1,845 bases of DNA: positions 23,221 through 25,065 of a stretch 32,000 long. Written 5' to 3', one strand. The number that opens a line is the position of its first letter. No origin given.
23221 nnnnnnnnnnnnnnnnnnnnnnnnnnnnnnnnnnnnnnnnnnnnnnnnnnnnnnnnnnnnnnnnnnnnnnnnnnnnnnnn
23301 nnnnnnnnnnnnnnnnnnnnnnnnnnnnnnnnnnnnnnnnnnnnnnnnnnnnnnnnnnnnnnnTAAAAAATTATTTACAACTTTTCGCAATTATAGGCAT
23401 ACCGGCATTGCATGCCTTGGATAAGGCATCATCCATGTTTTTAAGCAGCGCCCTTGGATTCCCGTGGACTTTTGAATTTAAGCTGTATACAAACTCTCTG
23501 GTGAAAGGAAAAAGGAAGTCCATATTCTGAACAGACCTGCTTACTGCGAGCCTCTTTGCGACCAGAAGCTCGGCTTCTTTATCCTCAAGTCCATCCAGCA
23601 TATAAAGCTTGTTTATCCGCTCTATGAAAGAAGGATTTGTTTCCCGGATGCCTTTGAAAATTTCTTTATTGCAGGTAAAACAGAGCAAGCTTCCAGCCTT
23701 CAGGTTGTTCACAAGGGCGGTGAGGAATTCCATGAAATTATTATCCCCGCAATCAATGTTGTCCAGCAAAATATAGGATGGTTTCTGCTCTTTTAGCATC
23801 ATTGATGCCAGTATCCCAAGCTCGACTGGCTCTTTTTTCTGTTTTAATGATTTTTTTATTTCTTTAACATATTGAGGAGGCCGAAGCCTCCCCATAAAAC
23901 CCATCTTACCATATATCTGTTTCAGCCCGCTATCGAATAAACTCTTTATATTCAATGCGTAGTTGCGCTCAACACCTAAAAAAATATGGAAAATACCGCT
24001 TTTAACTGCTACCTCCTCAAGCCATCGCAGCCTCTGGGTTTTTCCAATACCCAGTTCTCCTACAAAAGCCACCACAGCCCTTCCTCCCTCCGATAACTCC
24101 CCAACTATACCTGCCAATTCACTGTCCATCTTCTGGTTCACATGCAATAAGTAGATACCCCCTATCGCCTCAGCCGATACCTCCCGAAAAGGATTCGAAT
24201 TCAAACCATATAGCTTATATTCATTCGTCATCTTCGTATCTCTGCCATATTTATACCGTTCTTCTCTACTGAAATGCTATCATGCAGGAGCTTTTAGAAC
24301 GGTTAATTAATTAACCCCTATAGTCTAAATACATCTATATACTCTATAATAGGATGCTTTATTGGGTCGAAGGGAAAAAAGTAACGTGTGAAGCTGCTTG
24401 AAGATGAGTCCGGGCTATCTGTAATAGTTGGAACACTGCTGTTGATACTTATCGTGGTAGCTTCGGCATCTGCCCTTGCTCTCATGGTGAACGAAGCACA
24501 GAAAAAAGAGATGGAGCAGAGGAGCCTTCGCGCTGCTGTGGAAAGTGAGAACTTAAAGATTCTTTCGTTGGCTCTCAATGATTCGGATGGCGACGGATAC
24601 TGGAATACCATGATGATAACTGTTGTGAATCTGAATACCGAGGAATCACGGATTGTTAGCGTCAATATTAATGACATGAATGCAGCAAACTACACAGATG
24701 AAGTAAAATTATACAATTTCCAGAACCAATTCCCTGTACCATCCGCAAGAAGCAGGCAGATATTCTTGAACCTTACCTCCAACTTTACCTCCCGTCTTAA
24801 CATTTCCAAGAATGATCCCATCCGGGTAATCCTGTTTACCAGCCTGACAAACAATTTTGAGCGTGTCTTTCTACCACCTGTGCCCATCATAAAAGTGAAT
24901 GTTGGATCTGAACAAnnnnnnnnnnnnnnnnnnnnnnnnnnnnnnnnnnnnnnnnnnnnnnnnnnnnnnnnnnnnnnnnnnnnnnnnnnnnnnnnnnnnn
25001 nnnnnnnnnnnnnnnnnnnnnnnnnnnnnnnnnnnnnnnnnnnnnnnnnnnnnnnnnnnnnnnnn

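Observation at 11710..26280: Phosphate-island type IV pilus-like ('bindosome'-like) module whose apparent substrates are PstS-family binding proteins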

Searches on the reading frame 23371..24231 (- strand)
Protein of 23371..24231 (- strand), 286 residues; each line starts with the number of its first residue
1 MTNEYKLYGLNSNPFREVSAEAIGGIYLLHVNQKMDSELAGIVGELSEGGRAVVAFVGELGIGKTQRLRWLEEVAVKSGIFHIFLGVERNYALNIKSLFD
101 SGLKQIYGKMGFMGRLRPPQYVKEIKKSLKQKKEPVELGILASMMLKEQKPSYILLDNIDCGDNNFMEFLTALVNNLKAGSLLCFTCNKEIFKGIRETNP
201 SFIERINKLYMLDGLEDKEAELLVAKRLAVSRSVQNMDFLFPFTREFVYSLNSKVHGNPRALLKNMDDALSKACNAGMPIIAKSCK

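Call 4: search_protein_families(library=pfam, proteins=[window:23371-24231:-], max_evalue=0.01)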
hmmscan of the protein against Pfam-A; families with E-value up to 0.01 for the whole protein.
window:23371-24231:- (286 aa): 1 family
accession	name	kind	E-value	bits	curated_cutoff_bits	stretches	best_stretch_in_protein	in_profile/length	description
PF13191.12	AAA_16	-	0.0035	18.3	32.6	1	38-183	11-165/167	AAA ATPase domain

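Call 50: search_protein_families(library=pfam, proteins=[window:23371-24231:-], max_evalue=10)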
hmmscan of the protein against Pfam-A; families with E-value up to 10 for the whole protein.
window:23371-24231:- (286 aa): 4 families
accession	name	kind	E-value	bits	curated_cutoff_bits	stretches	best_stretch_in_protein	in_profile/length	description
PF13191.12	AAA_16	-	0.0035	18.3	32.6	1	38-183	11-165/167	AAA ATPase domain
PF13401.12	AAA_22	-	0.012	16.4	27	1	50-181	4-117/130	AAA domain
PF10923.14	BrxC_BrxD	-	0.18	11.1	22.2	1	38-81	36-79/414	BREX system ATP-binding protein BrxC/D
PF20553.4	Methyltransf_35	-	0.25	11.1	27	1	147-201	99-153/309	Putative O-methyltransferase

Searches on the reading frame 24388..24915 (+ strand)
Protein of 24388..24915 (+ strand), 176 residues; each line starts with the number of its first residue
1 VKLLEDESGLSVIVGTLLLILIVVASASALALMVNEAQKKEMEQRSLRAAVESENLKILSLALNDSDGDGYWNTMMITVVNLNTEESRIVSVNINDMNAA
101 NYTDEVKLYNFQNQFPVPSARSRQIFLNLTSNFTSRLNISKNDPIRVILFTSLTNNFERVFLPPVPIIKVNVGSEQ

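Call 50: search_protein_families(library=pfam, proteins=[window:24388-24915:+], max_evalue=10)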
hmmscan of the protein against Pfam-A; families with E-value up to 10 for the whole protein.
seq(176 aa): 2 families
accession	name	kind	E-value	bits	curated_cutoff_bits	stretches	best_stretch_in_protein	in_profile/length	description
PF07790.16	Pilin_N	-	0.014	16.6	25.2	1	9-71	2-64/78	Archaeal Type IV pilin, N-terminal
PF06439.18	3keto-disac_hyd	-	0.18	12.3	26.8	1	64-127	119-172/187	3-keto-disaccharide hydrolase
